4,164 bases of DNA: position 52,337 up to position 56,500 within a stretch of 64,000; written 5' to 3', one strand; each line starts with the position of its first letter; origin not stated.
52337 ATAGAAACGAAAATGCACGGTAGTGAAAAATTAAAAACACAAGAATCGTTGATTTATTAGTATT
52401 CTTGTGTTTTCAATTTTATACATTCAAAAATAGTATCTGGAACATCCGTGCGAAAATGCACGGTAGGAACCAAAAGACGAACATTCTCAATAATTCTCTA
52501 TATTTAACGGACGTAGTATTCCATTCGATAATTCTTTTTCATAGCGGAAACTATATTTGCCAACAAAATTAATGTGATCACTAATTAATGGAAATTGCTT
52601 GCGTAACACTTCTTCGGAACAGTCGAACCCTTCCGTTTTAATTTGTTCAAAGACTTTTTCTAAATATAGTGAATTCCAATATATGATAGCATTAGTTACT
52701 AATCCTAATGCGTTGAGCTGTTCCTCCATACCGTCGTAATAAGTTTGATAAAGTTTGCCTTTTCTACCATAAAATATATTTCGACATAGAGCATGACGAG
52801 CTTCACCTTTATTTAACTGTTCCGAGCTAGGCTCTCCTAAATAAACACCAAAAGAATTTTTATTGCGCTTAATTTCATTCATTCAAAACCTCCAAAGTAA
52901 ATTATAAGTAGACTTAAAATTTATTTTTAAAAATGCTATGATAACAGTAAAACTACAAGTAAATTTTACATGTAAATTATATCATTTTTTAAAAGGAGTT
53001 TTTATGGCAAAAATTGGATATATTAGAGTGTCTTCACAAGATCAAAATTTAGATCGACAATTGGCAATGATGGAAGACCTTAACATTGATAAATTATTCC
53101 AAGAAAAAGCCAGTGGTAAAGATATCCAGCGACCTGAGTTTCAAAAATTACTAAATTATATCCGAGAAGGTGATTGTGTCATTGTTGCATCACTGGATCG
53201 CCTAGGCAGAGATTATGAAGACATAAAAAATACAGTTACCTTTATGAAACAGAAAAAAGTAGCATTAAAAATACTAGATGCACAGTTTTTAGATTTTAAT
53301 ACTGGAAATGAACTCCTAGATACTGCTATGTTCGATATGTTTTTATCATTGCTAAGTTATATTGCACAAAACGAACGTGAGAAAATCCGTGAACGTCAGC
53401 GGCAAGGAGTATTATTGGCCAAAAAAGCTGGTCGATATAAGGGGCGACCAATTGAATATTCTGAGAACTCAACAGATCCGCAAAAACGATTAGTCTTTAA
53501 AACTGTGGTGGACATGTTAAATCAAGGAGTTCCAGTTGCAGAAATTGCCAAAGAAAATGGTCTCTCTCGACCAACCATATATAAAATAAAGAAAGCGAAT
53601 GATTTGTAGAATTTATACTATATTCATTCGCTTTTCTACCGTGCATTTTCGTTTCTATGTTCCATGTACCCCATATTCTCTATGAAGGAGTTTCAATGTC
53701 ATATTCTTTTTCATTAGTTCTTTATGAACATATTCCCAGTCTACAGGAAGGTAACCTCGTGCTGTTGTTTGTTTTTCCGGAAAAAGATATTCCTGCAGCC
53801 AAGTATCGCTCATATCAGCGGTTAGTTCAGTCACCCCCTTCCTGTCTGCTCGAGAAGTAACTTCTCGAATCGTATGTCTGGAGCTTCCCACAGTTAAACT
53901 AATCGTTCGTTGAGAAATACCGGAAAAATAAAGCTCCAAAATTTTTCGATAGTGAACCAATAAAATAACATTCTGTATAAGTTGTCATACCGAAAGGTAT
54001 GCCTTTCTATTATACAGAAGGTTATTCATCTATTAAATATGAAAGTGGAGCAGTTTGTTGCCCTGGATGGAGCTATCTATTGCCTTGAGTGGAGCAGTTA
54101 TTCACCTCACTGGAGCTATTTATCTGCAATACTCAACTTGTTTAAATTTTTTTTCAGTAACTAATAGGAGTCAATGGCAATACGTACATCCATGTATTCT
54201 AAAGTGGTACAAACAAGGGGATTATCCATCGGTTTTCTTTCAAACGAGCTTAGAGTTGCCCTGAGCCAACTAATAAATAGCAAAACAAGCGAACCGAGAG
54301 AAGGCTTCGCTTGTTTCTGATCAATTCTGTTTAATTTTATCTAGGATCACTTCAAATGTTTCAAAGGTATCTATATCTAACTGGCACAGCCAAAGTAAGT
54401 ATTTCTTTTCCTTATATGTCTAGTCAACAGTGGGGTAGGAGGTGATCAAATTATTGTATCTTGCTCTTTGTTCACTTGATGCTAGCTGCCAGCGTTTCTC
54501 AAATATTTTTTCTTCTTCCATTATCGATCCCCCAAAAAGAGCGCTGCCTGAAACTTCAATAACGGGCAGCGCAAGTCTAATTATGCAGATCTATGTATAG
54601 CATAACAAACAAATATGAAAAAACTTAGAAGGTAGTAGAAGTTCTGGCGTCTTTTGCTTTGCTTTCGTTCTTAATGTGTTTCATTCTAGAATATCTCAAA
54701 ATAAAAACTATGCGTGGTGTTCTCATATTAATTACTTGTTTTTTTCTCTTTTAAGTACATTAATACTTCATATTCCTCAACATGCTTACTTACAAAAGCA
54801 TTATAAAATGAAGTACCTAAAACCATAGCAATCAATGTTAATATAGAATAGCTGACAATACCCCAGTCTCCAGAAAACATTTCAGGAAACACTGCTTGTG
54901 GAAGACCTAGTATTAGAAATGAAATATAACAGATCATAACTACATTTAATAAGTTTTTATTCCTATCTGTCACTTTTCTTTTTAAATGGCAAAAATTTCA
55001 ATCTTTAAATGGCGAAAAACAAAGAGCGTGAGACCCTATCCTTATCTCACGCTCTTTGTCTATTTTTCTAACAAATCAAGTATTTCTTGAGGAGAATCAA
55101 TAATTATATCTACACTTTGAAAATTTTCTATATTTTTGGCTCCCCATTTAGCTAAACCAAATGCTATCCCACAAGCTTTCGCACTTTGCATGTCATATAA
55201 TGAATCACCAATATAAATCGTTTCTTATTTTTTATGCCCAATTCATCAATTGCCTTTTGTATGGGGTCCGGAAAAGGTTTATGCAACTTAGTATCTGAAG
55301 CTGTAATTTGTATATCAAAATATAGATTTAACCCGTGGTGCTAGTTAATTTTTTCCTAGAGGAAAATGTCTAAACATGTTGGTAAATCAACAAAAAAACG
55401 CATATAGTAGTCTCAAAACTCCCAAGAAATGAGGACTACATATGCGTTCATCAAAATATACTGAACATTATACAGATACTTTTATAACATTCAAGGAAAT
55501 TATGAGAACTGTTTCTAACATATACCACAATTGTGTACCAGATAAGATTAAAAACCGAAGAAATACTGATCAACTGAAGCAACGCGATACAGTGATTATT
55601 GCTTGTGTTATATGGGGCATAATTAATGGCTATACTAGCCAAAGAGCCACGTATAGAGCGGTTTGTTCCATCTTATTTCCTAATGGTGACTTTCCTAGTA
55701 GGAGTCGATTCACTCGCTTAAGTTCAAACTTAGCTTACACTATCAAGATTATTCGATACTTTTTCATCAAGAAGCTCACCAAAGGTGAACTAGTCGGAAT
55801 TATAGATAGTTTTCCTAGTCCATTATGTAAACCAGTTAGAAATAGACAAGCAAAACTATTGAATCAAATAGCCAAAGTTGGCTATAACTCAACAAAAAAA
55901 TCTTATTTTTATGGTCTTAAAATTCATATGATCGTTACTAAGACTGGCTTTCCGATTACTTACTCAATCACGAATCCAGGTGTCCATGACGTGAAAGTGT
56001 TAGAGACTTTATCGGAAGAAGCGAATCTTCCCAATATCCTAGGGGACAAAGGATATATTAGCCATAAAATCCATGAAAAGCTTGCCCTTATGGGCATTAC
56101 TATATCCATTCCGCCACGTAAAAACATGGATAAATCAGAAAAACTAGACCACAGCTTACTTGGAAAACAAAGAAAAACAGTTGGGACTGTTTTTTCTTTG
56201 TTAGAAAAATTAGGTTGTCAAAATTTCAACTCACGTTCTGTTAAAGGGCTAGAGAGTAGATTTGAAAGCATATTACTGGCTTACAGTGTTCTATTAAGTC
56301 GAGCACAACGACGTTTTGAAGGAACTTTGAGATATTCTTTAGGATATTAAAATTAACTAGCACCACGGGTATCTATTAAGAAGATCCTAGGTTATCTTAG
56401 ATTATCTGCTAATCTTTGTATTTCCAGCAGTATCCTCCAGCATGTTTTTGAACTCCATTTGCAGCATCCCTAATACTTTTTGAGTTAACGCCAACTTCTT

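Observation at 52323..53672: Miniature Tn3-family derivative (GGGG-terminal 37/38-bp repeats, tnpA reduced to its last 131 codons, intact resolvase) plus a second, IS-truncated copy of its tnpR-repeat end at 17216..17814; the repeat also cuts an IS21 istA and a small zinc-ribbon ORF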

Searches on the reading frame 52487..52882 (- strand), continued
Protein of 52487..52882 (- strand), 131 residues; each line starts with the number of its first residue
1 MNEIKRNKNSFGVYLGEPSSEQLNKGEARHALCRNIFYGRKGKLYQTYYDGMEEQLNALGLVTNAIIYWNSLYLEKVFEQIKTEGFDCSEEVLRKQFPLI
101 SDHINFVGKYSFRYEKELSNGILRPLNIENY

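Call 77: find_encoding_contigs(protein=P0033, flank=3000, max_places=6)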
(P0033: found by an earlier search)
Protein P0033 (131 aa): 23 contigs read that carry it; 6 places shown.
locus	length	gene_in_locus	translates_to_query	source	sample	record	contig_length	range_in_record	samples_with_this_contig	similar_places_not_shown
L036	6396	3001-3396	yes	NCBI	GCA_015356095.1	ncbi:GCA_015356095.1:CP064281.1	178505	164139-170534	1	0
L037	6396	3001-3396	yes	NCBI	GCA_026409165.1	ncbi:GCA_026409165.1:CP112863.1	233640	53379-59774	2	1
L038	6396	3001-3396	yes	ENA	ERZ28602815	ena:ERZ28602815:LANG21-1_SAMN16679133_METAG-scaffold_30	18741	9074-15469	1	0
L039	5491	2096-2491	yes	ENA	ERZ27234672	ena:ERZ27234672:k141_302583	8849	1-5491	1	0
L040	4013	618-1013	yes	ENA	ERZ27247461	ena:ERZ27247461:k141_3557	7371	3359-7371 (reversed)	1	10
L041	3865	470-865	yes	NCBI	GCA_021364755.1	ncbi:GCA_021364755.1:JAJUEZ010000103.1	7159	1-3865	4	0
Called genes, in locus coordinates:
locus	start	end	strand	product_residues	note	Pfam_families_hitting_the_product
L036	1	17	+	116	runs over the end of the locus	-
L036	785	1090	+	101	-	-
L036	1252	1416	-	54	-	-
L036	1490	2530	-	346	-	PF13384:HTH_23 (weak), PF13551:HTH_29, PF13565:HTH_32, PF13592:HTH_33, PF13358:DDE_3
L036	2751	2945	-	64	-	PF00239:Resolvase (weak)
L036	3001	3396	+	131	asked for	PF01526:DDE_Tnp_Tn3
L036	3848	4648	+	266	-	PF00356:LacI, PF00532:Peripla_BP_1, PF13407:Peripla_BP_4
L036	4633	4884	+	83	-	PF13377:Peripla_BP_3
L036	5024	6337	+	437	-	PF01547:SBP_bac_1, PF13416:SBP_bac_8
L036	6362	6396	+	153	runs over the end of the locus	-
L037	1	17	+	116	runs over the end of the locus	-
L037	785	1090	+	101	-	-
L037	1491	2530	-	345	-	PF13384:HTH_23 (faint), PF13551:HTH_29, PF13565:HTH_32, PF13592:HTH_33, PF13358:DDE_3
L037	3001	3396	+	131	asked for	PF01526:DDE_Tnp_Tn3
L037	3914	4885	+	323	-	PF00356:LacI, PF00532:Peripla_BP_1, PF13407:Peripla_BP_4, PF13377:Peripla_BP_3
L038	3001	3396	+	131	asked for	PF01526:DDE_Tnp_Tn3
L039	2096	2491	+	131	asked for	PF01526:DDE_Tnp_Tn3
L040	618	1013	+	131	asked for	PF01526:DDE_Tnp_Tn3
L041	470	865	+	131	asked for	PF01526:DDE_Tnp_Tn3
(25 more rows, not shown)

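Call 78: find_encoding_contigs(protein=P0040, flank=3000, max_places=4)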
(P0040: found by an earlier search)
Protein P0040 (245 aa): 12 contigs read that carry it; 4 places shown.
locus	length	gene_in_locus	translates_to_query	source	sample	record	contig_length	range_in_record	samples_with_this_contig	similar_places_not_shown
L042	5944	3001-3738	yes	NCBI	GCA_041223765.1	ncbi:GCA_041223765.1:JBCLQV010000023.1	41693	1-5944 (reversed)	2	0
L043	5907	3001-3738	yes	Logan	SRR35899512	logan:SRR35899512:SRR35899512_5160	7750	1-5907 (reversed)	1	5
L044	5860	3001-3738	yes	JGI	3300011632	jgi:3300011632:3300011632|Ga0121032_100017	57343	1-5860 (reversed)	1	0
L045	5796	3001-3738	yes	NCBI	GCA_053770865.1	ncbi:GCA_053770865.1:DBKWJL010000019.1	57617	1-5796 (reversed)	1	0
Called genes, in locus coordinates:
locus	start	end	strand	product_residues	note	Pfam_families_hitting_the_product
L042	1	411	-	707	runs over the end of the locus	-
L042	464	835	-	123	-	-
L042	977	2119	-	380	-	PF12323:HTH_OrfB_IS605, PF01385:OrfB_IS605, PF07282:Cas12f1-like_TNB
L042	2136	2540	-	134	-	PF01797:Y1_Tnp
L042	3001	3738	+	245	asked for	PF13700:DUF4158, PF01526:DDE_Tnp_Tn3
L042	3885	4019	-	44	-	-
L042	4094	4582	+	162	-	-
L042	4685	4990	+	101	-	-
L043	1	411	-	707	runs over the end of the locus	-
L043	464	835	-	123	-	-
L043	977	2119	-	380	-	PF12323:HTH_OrfB_IS605, PF01385:OrfB_IS605, PF07282:Cas12f1-like_TNB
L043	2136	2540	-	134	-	PF01797:Y1_Tnp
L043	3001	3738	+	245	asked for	PF13700:DUF4158, PF01526:DDE_Tnp_Tn3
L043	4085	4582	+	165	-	-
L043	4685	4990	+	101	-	-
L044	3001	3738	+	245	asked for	PF13700:DUF4158, PF01526:DDE_Tnp_Tn3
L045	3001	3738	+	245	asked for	PF13700:DUF4158, PF01526:DDE_Tnp_Tn3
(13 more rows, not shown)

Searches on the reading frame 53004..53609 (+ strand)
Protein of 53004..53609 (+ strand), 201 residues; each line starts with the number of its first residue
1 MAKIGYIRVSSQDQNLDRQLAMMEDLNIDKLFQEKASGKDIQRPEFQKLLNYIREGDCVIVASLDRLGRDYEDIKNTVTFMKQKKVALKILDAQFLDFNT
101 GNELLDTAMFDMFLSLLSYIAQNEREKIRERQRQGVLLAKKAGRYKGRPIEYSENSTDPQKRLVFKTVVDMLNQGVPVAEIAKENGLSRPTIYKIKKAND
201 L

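Call 8: search_protein_families(library=pfam, proteins=[window:53004-53609:+], max_evalue=0.01)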
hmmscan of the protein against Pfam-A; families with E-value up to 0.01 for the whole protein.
window:53004-53609:+ (201 aa): 6 families
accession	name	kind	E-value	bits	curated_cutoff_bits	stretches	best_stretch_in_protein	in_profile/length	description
PF00239.26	Resolvase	-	2.1e-32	112.6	23.3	1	4-145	2-145/145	Resolvase, N terminal domain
PF02796.21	HTH_7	-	2.2e-08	34.5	23.8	1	147-198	1-44/45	Helix-turn-helix domain of resolvase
PF13384.12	HTH_23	-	4.4e-06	26.8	24.6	1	168-198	10-40/50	Homeodomain-like domain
PF13551.12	HTH_29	-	4.5e-06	27.1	28.1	1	166-198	2-35/64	Winged helix-turn helix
PF13518.12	HTH_28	-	0.00014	22.3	25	1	168-198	5-35/52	Helix-turn-helix domain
PF13936.12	HTH_38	-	0.0088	16.2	27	0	170-193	15-38/44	Helix-turn-helix domain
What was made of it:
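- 53004..53609 (+): tnpR: intact 201-aa serine resolvase of the Sin/Bin3 type. Pfam Resolvase and HTH_7 (call 8).
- Checked: Intact 201-aa resolvase at 53004-53609, with Pfam Resolvase and HTH_7 (call 8).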

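Call 26: search_protein_families(library=ncbifam, proteins=[window:53004-53609:+])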
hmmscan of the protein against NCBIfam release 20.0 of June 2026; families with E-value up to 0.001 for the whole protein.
window:53004-53609:+ (201 aa): 7 families
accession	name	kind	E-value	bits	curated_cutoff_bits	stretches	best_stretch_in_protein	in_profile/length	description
NF041201.1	recomb_XisF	equivalog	2.5e-19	69.6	375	1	3-149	1-146/465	fdxN element excision recombinase XisF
NF009949.0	PRK13413.1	equivalog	2e-15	57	272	1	4-196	3-193/203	master DNA invertase Mpi family serine-type recombinase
NF047344.1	SCCmet_CcrA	equivalog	6.1e-10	38.8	700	1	4-142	5-153/442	cassette chromosome recombinase CcrA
NF033518.0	transpos_IS607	equivalog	6.3e-09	35.6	110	1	4-91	57-152/187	IS607 family transposase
NF047343.1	SCCmet_CcrB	equivalog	7e-08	31.6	900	1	24-163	41-175/542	cassette chromosome recombinase CcrB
NF049883.1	resolv_YneB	equivalog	4.5e-07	29.5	175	1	11-183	21-187/211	YneB family resolvase-like protein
NF047347.1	SCCmet_CcrC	equivalog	0.00043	18.9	900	1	21-114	36-131/558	cassette chromosome recombinase CcrC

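Call 52: search_solved_structures(query=window:53004-53609:+, max_evalue=0.001, show_alignments=2)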
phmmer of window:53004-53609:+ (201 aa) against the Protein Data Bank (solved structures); distinct sequences matched with E-value up to 0.001: 18.
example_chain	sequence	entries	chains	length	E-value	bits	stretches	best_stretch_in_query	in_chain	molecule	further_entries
2r0q_C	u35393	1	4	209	4.3e-54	186.5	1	4-200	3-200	Putative transposon Tn552 DNA-invertase bin3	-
5c32_B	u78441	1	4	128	3.5e-29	105.3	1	4-126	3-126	Putative transposon Tn552 DNA-invertase bin3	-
5c34_B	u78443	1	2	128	4.6e-29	104.9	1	4-126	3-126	Putative transposon Tn552 DNA-invertase bin3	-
5c35_A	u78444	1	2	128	3.3e-28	102.1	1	4-126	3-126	Recombinase Sin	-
5c31_A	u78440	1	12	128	3.4e-28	102.1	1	4-126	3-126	Sin, putative plasmid resolvase dimer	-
3pkz_A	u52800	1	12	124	3.1e-27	99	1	4-124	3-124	Recombinase Sin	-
2gm4_A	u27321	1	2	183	8.8e-19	71.4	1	1-196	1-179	Transposon gamma-delta resolvase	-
5cy1_A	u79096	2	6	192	4e-18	69.3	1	4-196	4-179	Transposon Tn3 resolvase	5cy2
1gdt_A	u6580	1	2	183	4.7e-18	69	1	3-196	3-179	PROTEIN (GAMMA DELTA RESOLVASE)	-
1zr2_A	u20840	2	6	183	4.9e-18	69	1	1-196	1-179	Transposon gamma-delta resolvase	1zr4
4m6f_A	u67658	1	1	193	1e-17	68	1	4-194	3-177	DNA-invertase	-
3uj3_X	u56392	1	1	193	3.7e-17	66.1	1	4-194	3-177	DNA-invertase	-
1gdr_A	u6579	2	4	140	3.3e-15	59.8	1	3-137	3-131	GAMMA DELTA-RESOLVASE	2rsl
2gm5_A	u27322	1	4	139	2e-14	57.2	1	4-135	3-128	Transposon gamma-delta resolvase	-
1ght_A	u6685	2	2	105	2.4e-11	47.2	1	3-92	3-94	TRANSPOSON GAMMA-DELTA RESOLVASE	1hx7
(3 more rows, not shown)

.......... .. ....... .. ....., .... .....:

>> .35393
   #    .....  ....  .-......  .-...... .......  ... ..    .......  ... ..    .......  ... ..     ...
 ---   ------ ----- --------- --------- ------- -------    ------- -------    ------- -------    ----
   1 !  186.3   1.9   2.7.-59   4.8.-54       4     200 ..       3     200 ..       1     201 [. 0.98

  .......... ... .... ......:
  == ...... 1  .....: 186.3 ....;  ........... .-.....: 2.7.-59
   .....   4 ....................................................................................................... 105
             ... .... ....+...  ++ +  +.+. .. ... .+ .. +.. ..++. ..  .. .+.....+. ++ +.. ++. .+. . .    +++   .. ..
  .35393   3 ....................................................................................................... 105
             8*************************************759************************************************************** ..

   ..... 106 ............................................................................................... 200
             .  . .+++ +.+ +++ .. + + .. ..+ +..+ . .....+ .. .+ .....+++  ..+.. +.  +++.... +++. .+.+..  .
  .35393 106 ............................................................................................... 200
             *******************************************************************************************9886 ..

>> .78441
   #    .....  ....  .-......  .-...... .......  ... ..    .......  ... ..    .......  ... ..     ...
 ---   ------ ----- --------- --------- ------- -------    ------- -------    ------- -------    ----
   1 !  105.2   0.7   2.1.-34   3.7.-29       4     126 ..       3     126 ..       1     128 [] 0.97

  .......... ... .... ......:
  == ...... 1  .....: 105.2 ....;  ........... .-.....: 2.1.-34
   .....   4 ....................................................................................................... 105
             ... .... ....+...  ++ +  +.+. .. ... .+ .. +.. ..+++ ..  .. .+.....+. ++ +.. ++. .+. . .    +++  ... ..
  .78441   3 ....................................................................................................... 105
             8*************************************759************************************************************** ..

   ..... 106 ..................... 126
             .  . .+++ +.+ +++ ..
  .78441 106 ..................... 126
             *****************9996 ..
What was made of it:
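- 53004..53609 (+): The catalytic Ser aligns (call 52).
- On Sin-like resolvase / plasmid multimer resolution system: The catalytic Ser is conserved (call 52).
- Closest known: Sin/Bin3 resolvase with its resH site on staphylococcal plasmids. Same: Closest solved homologue of the TnpR (E = 4e-54), with the catalytic serine aligned (call 52).
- TnpR is Sin-like and intact (calls 8, 52). TnpR is closest to Sin (call 52).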

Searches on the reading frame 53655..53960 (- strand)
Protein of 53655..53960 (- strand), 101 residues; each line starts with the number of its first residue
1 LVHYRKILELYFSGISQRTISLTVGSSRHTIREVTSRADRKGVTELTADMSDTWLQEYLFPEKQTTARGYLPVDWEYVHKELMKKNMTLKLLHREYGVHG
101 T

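Call 8: search_protein_families(library=pfam, proteins=[window:53655-53960:-], max_evalue=0.01)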
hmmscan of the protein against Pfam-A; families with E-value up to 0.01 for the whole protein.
window:53655-53960:- (101 aa): 0 families

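Call 37: search_protein_families(library=ncbifam, proteins=[window:53655-53960:-], max_evalue=1)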
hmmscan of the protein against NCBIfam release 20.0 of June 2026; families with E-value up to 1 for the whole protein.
window:53655-53960:- (101 aa): 3 families
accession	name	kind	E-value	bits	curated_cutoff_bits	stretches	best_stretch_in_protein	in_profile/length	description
NF033546.1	transpos_IS21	equivalog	2.2e-05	24.2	160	1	9-97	3-80/294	IS21 family transposase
NF033545.0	transpos_IS630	equivalog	0.031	13.7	100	1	6-48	4-46/299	IS630 family transposase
TIGR02937.1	sigma70-ECF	superfamily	0.14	11.8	42.9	1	4-40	122-159/165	sigma-70 family RNA polymerase sigma factor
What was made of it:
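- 53673..53960 (-): Right flank: N-terminal fragment of an IS21 istA gene, cut at the IR. NCBIfam IS21 profile positions 3-80 of 294, E = 2e-5 (call 37).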

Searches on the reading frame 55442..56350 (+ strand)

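Call 92: search_protein_families(library=ncbifam, proteins=[window:55442-56350:+], max_evalue=0.001)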
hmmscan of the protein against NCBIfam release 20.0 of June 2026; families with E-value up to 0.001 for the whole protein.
window:55442-56350:+ (302 aa): 6 families
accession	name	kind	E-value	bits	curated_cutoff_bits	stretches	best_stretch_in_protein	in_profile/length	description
NF033520.1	transpos_IS982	equivalog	2.3e-73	246.8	130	1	49-283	2-241/243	IS982 family transposase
NF033580.1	transpos_IS5_3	equivalog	9.1e-12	45.1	110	1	141-256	114-230/258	IS5 family transposase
NF033581.1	transpos_IS5_4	equivalog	1.2e-10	41.2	140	1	150-281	146-282/285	IS5 family transposase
NF033579.1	transpos_IS5_2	equivalog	9.6e-09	35.1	140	1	159-235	140-221/289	IS5 family transposase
NF033551.1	transpos_IS1182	equivalog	7.2e-07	28.4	270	1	148-231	258-344/488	IS1182 family transposase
NF033592.1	transpos_IS4_1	equivalog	0.00034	19.8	115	0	153-232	132-213/332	IS4 family transposase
